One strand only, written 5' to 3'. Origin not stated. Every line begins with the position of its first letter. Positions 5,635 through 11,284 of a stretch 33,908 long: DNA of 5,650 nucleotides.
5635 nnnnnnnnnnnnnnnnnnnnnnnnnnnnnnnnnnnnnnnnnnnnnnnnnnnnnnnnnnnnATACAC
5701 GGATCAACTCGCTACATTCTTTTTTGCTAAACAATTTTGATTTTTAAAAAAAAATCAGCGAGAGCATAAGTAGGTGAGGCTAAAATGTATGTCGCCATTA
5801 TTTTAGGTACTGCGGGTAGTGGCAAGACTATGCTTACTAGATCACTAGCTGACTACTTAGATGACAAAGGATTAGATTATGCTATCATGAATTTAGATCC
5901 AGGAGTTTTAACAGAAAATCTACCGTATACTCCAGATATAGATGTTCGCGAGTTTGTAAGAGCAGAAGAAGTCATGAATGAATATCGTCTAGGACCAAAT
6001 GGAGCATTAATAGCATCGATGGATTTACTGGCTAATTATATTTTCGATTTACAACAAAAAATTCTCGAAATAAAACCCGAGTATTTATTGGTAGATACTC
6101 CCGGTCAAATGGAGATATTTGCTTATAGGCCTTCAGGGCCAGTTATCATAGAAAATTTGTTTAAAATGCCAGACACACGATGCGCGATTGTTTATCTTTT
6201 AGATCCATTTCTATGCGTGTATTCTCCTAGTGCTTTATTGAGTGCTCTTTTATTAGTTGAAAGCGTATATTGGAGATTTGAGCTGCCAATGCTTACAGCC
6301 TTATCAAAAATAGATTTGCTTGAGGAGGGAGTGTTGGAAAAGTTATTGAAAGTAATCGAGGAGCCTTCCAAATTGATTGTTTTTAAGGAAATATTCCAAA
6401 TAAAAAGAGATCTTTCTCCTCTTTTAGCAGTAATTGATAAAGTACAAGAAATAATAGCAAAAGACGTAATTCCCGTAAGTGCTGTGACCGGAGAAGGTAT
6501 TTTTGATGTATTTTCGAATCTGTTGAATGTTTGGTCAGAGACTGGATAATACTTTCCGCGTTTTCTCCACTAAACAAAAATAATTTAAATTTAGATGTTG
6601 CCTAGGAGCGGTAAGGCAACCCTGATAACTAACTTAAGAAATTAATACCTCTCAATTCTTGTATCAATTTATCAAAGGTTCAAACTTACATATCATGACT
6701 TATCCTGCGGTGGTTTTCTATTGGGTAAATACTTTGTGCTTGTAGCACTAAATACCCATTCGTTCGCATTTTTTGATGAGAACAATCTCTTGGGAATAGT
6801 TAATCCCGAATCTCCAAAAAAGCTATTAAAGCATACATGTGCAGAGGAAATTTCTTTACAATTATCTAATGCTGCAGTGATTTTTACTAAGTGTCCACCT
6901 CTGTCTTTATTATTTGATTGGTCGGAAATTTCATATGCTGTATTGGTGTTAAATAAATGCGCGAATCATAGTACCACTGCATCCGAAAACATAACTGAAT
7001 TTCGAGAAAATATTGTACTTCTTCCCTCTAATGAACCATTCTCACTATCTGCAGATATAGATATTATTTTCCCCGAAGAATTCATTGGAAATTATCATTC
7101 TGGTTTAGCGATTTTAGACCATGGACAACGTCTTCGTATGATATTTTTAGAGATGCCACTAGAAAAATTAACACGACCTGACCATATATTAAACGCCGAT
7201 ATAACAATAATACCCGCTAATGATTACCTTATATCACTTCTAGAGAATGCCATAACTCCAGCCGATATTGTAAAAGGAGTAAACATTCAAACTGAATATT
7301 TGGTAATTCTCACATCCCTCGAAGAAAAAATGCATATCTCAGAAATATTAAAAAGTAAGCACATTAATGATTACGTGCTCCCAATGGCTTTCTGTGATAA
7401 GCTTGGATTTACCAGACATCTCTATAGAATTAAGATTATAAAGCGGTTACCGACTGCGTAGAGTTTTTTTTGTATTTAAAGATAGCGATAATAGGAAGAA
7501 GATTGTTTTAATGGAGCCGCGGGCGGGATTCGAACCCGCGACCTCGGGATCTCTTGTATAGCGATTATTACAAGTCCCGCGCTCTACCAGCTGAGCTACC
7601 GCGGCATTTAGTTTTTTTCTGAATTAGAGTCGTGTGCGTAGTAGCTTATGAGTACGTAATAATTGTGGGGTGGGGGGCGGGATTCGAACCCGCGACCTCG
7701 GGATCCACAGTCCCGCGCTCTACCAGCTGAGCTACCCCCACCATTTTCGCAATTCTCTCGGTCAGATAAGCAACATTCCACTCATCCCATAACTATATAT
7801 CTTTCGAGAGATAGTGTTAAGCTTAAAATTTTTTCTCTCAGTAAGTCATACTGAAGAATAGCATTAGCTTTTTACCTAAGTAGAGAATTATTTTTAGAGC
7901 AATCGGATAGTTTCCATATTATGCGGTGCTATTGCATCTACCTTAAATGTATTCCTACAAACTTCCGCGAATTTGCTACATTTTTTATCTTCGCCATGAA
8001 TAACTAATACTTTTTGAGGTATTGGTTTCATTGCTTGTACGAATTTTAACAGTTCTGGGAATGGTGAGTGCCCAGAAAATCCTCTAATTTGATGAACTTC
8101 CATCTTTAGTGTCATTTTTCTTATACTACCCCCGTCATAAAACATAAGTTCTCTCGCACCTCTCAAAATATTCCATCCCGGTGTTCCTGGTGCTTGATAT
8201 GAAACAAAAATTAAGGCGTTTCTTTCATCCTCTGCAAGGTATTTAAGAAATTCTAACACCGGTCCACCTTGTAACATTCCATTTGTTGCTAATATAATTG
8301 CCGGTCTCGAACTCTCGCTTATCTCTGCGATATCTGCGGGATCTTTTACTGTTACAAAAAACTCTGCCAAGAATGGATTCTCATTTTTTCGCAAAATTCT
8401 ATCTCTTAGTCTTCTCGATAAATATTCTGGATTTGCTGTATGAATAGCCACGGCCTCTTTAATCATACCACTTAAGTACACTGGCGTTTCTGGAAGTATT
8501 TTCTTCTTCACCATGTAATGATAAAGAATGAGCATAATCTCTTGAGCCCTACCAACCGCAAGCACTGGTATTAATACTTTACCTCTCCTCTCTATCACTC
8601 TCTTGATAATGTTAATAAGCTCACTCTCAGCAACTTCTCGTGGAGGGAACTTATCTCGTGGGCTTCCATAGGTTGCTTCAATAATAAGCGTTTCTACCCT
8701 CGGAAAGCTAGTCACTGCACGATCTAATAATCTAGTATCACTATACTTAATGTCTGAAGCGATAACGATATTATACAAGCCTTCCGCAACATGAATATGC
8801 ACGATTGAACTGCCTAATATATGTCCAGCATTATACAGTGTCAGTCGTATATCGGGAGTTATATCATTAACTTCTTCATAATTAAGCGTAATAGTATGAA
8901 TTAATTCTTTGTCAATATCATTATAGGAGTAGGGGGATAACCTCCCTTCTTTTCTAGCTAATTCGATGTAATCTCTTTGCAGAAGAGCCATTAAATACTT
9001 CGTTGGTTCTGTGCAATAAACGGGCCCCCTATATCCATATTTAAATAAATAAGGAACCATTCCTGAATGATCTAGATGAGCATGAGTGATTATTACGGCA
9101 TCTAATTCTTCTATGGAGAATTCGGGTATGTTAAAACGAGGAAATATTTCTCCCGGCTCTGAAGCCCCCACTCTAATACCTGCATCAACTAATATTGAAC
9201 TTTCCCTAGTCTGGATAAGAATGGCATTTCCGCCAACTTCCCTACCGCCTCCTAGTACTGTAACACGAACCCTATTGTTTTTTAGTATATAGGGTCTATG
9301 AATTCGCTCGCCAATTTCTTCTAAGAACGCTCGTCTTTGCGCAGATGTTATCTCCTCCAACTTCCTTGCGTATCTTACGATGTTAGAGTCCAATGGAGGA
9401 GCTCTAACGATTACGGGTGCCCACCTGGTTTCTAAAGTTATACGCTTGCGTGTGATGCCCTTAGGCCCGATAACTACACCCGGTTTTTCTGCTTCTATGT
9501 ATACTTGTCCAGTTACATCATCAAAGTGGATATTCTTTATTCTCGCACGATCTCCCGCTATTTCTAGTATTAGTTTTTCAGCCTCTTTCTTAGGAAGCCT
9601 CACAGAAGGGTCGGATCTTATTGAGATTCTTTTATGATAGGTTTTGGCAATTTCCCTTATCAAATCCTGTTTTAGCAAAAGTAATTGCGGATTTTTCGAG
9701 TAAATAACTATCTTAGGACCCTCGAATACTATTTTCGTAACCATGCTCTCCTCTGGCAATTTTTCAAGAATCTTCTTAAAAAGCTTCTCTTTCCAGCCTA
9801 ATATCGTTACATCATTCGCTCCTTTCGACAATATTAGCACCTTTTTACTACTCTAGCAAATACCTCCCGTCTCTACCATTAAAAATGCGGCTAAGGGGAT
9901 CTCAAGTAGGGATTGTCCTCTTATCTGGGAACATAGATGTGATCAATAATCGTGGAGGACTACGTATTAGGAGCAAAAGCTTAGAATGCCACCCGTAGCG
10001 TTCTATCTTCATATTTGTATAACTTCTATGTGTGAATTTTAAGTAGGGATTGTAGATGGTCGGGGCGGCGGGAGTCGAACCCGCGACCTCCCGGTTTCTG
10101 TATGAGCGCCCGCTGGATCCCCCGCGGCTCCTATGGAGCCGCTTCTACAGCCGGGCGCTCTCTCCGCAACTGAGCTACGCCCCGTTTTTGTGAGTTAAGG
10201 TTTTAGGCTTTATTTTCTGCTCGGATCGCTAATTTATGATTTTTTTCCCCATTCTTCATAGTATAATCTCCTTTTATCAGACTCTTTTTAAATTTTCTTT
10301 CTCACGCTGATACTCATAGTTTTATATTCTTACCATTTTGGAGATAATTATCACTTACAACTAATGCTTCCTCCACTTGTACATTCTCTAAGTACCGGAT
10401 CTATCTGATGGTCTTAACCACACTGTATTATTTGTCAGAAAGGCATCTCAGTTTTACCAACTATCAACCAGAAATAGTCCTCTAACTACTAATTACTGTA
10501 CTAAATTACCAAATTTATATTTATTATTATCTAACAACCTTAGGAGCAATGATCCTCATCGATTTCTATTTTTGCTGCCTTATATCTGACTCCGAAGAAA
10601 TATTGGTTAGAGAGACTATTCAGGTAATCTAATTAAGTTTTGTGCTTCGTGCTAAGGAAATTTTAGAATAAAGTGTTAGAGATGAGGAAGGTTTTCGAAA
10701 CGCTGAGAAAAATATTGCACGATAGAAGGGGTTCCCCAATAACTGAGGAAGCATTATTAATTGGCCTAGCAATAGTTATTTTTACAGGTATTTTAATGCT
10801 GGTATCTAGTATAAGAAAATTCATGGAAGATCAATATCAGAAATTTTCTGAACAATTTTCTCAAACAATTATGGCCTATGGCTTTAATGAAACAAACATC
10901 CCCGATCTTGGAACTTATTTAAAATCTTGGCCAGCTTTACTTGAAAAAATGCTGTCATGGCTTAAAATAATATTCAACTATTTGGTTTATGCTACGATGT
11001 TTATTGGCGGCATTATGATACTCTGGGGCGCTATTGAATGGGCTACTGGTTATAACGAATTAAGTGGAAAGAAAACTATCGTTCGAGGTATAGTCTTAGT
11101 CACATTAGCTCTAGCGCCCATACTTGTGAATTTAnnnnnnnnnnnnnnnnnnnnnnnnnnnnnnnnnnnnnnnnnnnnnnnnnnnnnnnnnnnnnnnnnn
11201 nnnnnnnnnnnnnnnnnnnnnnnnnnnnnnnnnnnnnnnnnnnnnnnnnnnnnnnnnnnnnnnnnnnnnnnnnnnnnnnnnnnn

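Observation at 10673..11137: Apparent chimeric pilin: Flp/type IV prepilin fused to a VirB2/TrbC-like conjugative pilin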

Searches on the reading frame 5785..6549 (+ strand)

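Call 17: search_protein_families(library=pfam, proteins=[window:5785-6549:+], max_evalue=0.001)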
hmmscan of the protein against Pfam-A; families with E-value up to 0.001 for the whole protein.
window:5785-6549:+ (254 aa): 3 families
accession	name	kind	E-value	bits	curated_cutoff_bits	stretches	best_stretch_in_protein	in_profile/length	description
PF03029.23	ATP_bind_1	-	5.5e-52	177.4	27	1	6-244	1-232/240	Conserved hypothetical ATP binding protein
PF01656.29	CbiA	-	0.00022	21.6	25.4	1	4-177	2-54/125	CobQ/CobB/MinD/ParA nucleotide binding domain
PF00009.33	GTP_EFTU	-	0.00076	19.6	26.5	0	164-248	119-184/188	Elongation factor Tu GTP binding domain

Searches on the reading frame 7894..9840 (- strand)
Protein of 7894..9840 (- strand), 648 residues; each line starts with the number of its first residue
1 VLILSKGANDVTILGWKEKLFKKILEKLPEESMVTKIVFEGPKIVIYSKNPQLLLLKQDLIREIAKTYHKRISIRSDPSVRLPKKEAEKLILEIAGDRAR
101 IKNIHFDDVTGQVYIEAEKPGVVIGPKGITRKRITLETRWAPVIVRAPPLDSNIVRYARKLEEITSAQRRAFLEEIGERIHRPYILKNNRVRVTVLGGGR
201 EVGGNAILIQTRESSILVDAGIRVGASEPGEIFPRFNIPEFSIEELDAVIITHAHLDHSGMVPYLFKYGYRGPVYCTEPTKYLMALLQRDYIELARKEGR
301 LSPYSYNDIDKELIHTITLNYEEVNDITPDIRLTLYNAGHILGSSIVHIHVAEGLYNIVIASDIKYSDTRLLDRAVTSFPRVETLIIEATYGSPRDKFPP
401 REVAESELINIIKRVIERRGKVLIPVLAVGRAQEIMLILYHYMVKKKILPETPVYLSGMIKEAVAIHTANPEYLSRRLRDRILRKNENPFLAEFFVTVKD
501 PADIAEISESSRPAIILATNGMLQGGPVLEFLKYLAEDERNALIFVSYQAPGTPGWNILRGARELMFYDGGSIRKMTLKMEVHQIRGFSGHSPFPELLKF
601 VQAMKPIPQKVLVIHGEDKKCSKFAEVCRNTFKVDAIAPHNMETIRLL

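Call 17: search_protein_families(library=pfam, proteins=[window:7894-9840:-], max_evalue=0.001)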
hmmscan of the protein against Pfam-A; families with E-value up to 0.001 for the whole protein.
window:7894-9840:- (648 aa): 6 families
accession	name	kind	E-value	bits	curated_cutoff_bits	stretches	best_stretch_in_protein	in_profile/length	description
PF10996.14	Beta-Casp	-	1.3e-28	100.4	27.7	1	432-558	1-120/120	Beta-Casp domain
PF17214.9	KH_TffA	-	9.2e-22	77.3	22.6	1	18-81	5-68/68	Transcription termination factor FttA, KH domain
PF07521.17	RMMBL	-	2.4e-16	59.9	21.6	1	577-639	3-63/63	Zn-dependent metallo-hydrolase RNA specificity domain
PF16661.11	Lactamase_B_6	-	7.4e-14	52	27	1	209-375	2-173/193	Metallo-beta-lactamase superfamily domain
PF00753.33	Lactamase_B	-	8.2e-13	49.2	22.7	1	201-375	3-161/196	Metallo-beta-lactamase superfamily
PF12706.13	Lactamase_B_2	-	3.8e-06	27.1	27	1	216-282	3-68/200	Beta-lactamase superfamily domain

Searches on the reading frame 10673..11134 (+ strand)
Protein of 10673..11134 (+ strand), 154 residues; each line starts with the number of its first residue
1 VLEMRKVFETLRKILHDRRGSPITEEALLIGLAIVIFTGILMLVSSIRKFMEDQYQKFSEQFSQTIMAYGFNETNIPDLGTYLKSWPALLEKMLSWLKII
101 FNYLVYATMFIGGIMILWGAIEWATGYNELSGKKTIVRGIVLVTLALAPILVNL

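Call 13: find_homologous_proteins(query=window:10673-11134:+, max_evalue=0.01)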
Query window:10673-11134:+ (154 aa): 4 proteins with E <= 0.01 among 34 candidates. Only proteins of 84 to 270 residues were searched: fused or split forms outside these lengths cannot appear, so this answer is no evidence that the protein stands alone or is whole; lengths 'longer' or 'shorter' looks for them.
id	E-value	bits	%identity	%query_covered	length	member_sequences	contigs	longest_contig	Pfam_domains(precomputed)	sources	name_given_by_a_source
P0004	6.0e-92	323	100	98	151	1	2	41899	-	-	-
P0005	7.4e-61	222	67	99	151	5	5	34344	-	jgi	-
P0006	4.0e-49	184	59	92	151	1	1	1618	-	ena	-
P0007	2.0e-20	91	54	51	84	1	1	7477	-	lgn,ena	-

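Call 22: search_protein_representatives(protein=window:10673-11134:+)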
Query: 154 residues. Proteins with E-value up to 0.001 (for the whole library): 17; up to 1e-10: 9; up to 1e-30: 1. The best 17 are listed.
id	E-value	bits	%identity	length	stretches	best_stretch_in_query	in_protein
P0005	2.4e-61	222.3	67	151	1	7-153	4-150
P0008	6.3e-20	87.9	56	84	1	78-153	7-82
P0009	2.2e-16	76.4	44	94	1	67-152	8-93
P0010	1.6e-15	73.6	34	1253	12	61-100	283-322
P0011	6.2e-13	65.2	42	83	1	80-153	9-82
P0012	6.9e-13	65.1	24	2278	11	20-78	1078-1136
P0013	2.0e-11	60.3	46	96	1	72-146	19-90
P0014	4.0e-11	59.3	44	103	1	71-148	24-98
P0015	8.3e-11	58.3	44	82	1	83-150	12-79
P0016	2.1e-09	53.8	36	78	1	82-147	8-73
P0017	2.4e-07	47.1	38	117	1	84-147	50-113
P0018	3.1e-07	46.7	37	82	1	80-152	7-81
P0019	1.7e-06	44.3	41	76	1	81-152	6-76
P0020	3.1e-06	43.5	40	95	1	87-148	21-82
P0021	3.2e-06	43.4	30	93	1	88-147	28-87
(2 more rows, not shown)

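Call 27: find_encoding_contigs(protein=P0005, flank=6000, max_places=3)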
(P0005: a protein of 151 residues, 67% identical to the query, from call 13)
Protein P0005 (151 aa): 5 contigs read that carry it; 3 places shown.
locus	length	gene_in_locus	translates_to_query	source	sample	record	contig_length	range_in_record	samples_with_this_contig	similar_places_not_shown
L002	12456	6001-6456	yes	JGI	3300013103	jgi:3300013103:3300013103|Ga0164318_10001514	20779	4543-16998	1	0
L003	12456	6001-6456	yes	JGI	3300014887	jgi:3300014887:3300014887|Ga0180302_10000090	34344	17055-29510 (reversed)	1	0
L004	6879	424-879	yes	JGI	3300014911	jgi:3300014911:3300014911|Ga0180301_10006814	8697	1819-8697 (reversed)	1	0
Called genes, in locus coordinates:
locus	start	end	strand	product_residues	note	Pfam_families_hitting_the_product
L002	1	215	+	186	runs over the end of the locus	PF10469:AKAP7_NLS, PF02834:LigT_PEase, PF13563:2_5_RNA_ligase2, PF02834:LigT_PEase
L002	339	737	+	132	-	PF01922:SRP19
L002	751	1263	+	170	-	PF01864:CarS-like, PF01148:CTP_transf_1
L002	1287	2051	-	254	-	PF03029:ATP_bind_1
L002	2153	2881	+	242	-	-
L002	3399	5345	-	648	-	PF17214:KH_TffA, PF00753:Lactamase_B, PF23023:Anti-Pycsar_Apyc1 (faint), PF12706:Lactamase_B_2 (weak), PF16661:Lactamase_B_6, PF10996:Beta-Casp, PF07521:RMMBL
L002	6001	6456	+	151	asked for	-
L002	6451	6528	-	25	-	-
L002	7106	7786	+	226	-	-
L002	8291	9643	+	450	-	PF18195:GatD_N, PF00710:Asparaginase, PF17763:Asparaginase_C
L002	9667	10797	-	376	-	PF13167:GTP-bdg_N, PF00009:GTP_EFTU (faint), PF16360:GTP-bdg_M (faint), PF01926:MMR_HSR1, PF02421:FeoB_N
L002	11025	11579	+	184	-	PF01927:Mut7-C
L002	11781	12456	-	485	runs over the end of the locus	PF00587:tRNA-synt_2b, PF03129:HGTP_anticodon, PF09180:ProRS-C_1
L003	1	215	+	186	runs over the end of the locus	PF10469:AKAP7_NLS, PF02834:LigT_PEase, PF13563:2_5_RNA_ligase2, PF02834:LigT_PEase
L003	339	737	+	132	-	PF01922:SRP19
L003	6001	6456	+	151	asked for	-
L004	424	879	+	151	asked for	-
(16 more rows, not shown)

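Call 28: find_encoding_contigs(protein=P0007, flank=6000, max_places=3)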
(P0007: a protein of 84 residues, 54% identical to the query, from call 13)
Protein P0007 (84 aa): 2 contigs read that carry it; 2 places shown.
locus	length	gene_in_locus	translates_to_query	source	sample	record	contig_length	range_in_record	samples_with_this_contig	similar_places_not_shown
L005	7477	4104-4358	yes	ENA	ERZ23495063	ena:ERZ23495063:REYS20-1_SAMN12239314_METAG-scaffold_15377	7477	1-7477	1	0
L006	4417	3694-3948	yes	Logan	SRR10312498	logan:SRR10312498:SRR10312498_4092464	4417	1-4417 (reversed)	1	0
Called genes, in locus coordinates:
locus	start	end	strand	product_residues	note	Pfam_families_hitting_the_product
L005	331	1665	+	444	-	PF00890:FAD_binding_2 (faint), PF01266:DAO (faint), PF03486:HI0933_like (faint), PF05834:Lycopene_cycl (faint), PF07992:Pyr_redox_2, PF13738:Pyr_redox_3, PF00070:Pyr_redox, PF02852:Pyr_redox_dim, +2 more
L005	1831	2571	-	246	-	PF01255:Prenyltransf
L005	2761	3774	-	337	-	PF00709:Adenylsucc_synt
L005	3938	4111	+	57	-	-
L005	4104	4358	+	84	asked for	-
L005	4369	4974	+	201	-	-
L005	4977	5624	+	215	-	-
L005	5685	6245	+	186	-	-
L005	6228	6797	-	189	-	-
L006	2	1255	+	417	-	?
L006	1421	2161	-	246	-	PF01255:Prenyltransf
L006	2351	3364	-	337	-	PF00709:Adenylsucc_synt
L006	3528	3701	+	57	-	-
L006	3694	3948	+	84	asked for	-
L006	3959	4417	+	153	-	?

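Call 29: find_encoding_contigs(protein=P0009, flank=6000, max_places=3)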
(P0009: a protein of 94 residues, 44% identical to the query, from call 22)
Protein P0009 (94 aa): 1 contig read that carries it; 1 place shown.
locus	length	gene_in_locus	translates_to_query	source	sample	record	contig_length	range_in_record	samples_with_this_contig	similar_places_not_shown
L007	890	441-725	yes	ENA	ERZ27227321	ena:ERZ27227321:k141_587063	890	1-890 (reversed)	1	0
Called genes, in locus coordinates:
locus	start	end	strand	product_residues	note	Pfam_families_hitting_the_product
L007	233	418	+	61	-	-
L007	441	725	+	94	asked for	-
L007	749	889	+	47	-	?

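Call 66: predict_structure(alignment_id=A7)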
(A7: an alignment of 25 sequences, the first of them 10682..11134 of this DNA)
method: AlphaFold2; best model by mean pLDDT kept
length: 151 residues; sequences in the alignment: 25
mean_pLDDT: 85.0   pTM: 0.55
mean pLDDT of the five models: 85.0, 84.2, 83.9, 80.7, 79.0
residues with pLDDT >= 90: 58; 70-90: 74; 50-70: 19; < 50: 0
segments of 3 or more residues with pLDDT < 50: none
pLDDT, mean of each block of 10 residues (from residue 1): 78 65 81 88 88 85 66 76 87 91 95 95 92 97 92 74
secondary structure, 60 per line:
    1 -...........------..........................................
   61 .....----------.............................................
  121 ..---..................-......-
elements in order: H2-12 H19-65 H76-122 H126-143 H145-150

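Call 70: fold_search(model_id=the predicted structure, library=pdb)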
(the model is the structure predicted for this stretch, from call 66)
No match with E <= 0.001 here; weaker rows may still be real.
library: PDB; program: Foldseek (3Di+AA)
matches with E <= 10: 133; with E <= 0.001: 0
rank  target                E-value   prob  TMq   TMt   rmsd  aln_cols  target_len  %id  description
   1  4bix_B                1.8e+00  0.47  0.33  0.23   3.6        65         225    9  Crystal structure of CpxAHDC (monoclinic form 1) (released 2014-02-12)
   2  7sat_D                2.4e+00  0.63  0.26  0.51   1.8        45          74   16  Structure of PorLM, the proton-powered motor that drives Type IX protein secretion (released 2022-03-23)
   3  8b6l_P                2.4e+00  0.15  0.28  0.08  22.4       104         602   13  Subtomogram average of the human Sec61-TRAP-OSTA-translocon (released 2022-12-07)
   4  1z0p                  2.6e+00  0.54  0.29  0.56   1.8        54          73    9  Crystal structure of the Protein of Unknown Function SPY1572 from Streptococcus pyogenes (released 2005-04-19)
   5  4o93_A                2.8e+00  0.16  0.25  0.38  15.1        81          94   12  Crystal structure of Thermus thermophilis transhydrogeanse domain II dimer (released 2014-12-31)
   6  4o9p_A                3.0e+00  0.15  0.25  0.38  15.3        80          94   16  Crystal structure of Thermus thermophilis transhydrogeanse domain II dimer SeMet derivative (released 2014-06-11)
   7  1p58_A                3.4e+00  0.10  0.22  0.07  15.8       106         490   13  Complex Organization of Dengue Virus Membrane Proteins as Revealed by 9.5 Angstrom Cryo-EM reconstruction (released 2003-11-04)
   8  4fi5                  3.4e+00  0.25  0.27  0.51   2.9        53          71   15  Crystal structure of the N-terminal domain of Hantaan virus strain 76-118 nucleoprotein (released 2012-06-20)
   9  7p3r_B                3.4e+00  0.11  0.33  0.16  42.8       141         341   16  Helical structure of the toxin MakA from Vibrio cholera (released 2022-02-23)
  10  8bhf_n1               3.4e+00  0.12  0.35  0.23  30.7       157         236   13  Cryo-EM structure of stalled rabbit 80S ribosomes in complex with human CCR4-NOT and CNOT4 (released 2023-09-06)
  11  4biz_D                3.6e+00  0.18  0.31  0.23   6.3        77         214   10  Crystal structure of CpxAHDC (orthorhombic form 2) (released 2014-04-23)
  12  7sax_G                3.6e+00  0.63  0.28  0.81   1.0        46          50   13  Structure of GldLM, the proton-powered motor that drives Type IX protein secretion and gliding motility in Sphingobact (released 2022-03-23)
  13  4o9p_C                4.4e+00  0.10  0.25  0.39  16.2        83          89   16  Crystal structure of Thermus thermophilis transhydrogeanse domain II dimer SeMet derivative (released 2014-06-11)
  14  4o9u_B                4.4e+00  0.47  0.27  0.10   1.2        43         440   30  Mechanism of transhydrogenase coupling proton translocation and hydride transfer (released 2015-01-28)
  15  5uni_B                4.4e+00  0.57  0.28  0.16   1.0        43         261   30  Critical role of water molecules for proton translocation of the membrane-bound transhydrogenase (released 2017-05-10)
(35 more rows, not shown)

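Call 127: search_dna_similar(query=P0007, collection=plasmids, mode=protein, max_evalue=10, max_rows=25)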
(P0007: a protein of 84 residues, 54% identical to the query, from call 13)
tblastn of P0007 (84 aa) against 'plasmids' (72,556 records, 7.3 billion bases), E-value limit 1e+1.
Records with a match: 4; places in all: 4; records where one place covers at least 80% of the query: 0.
Best place of each record, by identity: <60% 4.
By first word of the organism name: Klebsiella 4.
By predicted mobility (MOB-suite, as given by PLSDB): non-mobilizable 4.
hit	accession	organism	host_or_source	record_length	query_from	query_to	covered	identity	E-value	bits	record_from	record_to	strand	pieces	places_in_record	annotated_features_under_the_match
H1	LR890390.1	Klebsiella pneumoniae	-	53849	31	59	35%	44.8%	7e+0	32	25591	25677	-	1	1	record has no annotation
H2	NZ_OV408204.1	Klebsiella pneumoniae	Homo sapiens,Rectal swab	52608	31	70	48%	32.5%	9e+0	32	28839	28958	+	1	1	DUF1983 domain-containing protein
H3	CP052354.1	Klebsiella pneumoniae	Homo sapiens,blood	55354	31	70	48%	32.5%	1e+1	31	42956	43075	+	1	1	DUF1983 domain-containing protein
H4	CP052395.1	Klebsiella pneumoniae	Homo sapiens,blood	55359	31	70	48%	32.5%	1e+1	31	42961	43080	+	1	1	DUF1983 domain-containing protein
